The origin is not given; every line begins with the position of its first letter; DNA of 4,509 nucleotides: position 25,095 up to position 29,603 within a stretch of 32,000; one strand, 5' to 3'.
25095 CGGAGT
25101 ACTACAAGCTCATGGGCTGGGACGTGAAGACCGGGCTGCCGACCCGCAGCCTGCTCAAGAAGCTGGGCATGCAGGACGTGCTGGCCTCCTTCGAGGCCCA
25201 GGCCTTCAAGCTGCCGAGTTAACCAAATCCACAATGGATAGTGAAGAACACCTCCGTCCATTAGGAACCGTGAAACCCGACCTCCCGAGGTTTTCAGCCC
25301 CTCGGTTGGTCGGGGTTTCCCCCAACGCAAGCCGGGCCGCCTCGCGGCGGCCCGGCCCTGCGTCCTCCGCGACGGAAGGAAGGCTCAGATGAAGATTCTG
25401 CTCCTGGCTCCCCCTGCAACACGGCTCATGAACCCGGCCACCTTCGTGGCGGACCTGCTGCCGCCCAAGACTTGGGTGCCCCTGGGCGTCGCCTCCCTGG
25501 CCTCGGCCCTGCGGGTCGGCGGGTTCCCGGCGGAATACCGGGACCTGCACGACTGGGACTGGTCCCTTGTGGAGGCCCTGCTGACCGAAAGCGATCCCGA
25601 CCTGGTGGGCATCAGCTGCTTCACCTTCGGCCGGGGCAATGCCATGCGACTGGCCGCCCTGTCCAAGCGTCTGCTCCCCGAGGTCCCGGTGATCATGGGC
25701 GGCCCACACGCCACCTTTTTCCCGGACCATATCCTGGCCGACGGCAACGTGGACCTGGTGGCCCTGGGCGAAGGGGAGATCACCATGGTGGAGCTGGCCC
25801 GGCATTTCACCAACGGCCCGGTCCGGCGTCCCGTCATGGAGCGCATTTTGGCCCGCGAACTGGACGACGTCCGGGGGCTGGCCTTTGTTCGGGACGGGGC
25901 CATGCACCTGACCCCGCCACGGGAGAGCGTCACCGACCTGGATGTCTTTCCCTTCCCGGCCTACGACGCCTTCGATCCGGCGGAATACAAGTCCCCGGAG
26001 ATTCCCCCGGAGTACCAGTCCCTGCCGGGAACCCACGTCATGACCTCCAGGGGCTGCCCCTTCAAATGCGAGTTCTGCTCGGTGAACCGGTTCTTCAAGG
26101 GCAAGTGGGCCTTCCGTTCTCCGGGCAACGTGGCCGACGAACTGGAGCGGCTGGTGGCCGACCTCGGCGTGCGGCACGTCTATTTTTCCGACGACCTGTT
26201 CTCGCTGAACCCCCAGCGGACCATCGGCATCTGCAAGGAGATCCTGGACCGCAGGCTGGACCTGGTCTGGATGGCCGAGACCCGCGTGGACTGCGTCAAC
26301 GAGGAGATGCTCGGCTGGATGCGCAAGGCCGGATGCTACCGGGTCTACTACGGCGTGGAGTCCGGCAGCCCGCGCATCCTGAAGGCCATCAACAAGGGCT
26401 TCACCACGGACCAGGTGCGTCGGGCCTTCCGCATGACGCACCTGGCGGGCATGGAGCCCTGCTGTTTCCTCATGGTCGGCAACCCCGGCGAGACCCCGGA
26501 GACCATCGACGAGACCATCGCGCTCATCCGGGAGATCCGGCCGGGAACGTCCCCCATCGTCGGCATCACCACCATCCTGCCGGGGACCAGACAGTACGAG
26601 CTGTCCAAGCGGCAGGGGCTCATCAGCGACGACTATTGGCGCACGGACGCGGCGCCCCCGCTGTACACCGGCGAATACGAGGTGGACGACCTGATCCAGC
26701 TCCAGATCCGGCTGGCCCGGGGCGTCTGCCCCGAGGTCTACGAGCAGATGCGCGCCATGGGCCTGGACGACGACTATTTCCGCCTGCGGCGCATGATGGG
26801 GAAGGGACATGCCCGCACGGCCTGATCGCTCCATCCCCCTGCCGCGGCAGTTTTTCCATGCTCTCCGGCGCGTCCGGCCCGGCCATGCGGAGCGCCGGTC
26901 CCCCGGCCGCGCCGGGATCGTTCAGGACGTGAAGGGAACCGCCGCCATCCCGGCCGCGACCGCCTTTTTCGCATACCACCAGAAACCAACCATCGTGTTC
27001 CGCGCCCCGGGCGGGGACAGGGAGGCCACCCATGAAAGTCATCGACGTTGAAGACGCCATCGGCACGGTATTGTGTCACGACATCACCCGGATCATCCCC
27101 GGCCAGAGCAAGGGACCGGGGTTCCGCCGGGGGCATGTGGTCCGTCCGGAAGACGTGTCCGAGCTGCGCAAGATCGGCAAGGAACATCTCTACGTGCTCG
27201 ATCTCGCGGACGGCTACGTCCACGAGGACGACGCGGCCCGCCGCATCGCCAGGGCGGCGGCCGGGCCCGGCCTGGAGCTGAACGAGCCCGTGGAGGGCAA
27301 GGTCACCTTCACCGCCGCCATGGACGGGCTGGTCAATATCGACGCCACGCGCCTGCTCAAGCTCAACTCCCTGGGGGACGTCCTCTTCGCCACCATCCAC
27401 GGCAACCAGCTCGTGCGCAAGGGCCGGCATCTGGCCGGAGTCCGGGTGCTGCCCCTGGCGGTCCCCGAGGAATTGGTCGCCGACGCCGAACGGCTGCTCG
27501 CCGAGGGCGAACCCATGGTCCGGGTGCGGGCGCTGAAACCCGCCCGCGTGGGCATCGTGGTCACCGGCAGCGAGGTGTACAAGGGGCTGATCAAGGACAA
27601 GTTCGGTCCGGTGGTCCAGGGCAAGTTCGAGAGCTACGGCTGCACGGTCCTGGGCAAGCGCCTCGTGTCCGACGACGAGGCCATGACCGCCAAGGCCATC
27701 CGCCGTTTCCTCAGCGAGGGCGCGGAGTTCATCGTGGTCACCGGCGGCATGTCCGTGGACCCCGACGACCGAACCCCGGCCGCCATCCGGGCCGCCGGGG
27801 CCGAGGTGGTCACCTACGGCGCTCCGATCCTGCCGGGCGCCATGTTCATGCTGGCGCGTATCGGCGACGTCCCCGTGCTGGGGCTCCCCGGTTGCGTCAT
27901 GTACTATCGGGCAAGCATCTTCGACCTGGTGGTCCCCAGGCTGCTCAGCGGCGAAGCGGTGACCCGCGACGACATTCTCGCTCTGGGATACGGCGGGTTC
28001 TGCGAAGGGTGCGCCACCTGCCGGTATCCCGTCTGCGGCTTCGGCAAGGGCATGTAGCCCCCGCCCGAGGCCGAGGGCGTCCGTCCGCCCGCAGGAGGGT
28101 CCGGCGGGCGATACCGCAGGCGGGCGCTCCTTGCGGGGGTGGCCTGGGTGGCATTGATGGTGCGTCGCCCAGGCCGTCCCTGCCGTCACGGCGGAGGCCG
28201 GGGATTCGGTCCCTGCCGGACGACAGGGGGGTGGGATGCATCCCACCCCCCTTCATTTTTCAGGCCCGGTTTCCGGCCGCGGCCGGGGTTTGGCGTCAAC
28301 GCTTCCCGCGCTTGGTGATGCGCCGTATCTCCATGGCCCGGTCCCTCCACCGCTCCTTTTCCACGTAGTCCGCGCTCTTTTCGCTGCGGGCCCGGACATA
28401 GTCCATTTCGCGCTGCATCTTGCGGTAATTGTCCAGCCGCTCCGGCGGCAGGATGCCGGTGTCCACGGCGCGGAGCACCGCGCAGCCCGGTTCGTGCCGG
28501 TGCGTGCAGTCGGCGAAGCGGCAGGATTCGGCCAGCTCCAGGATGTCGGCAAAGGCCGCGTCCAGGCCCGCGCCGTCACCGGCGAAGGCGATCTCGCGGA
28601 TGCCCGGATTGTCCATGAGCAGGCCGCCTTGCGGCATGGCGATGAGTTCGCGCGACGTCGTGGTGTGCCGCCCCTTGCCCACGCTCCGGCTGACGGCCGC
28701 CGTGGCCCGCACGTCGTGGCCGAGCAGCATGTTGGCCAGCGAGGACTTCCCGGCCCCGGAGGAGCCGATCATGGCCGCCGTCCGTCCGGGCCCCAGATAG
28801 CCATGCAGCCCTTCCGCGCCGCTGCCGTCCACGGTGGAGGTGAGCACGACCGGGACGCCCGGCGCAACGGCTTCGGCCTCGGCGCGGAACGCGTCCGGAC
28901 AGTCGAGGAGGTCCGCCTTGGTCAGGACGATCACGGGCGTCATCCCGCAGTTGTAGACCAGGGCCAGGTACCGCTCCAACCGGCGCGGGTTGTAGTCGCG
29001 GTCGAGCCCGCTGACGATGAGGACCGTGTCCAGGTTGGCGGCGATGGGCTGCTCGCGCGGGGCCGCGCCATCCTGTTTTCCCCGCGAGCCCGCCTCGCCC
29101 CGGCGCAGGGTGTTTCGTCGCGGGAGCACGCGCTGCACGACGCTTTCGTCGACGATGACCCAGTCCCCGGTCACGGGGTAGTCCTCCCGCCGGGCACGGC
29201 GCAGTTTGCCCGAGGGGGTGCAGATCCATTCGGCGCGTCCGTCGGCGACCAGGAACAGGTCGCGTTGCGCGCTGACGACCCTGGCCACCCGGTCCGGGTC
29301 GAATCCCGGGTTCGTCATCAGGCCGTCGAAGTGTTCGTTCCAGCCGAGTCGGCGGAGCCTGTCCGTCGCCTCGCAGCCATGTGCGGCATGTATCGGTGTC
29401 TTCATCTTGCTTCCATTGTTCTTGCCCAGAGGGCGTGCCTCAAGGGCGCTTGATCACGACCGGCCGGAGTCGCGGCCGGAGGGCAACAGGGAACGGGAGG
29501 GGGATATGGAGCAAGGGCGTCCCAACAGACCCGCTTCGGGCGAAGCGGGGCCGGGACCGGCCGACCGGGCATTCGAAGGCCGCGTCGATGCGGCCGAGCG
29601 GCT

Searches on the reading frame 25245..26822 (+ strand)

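Call 47: search_protein_families(library=pfam, proteins=[window:25245-26822:+], max_evalue=0.001)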
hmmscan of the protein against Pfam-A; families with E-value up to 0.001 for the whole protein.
window:25245-26822:+ (526 aa): 2 families
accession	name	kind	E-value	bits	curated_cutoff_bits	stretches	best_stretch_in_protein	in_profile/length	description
PF04055.27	Radical_SAM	-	9.1e-26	91.4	29.5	1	267-428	3-166/166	Radical SAM superfamily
PF02310.24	B12-binding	-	1.1e-19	70.8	32.1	1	76-184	11-120/121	B12 binding domain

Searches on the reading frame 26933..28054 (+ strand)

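Call 47: search_protein_families(library=pfam, proteins=[window:26933-28054:+], max_evalue=0.001)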
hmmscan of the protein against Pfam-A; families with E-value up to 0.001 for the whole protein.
window:26933-28054:+ (374 aa): 1 family
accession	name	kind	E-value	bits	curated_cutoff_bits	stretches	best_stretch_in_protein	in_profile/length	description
PF00994.29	MoCF_biosynth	-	1.3e-23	83.7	26.6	1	207-337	1-142/144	Probable molybdopterin binding domain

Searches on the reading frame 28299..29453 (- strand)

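Call 47: search_protein_families(library=pfam, proteins=[window:28299-29453:-], max_evalue=0.001)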
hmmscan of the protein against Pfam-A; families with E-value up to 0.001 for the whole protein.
window:28299-29453:- (385 aa): 3 families
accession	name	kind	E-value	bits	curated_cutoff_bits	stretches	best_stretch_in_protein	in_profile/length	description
PF03193.22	RsgA_GTPase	-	7.3e-45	153.3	30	1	109-290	1-173/174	RsgA GTPase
PF00005.33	ABC_tran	-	1.4e-05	26.2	25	1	216-268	4-59/137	ABC transporter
PF01926.29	MMR_HSR1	-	3.2e-05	24.4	21.9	1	226-306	2-75/113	50S ribosome-binding GTPase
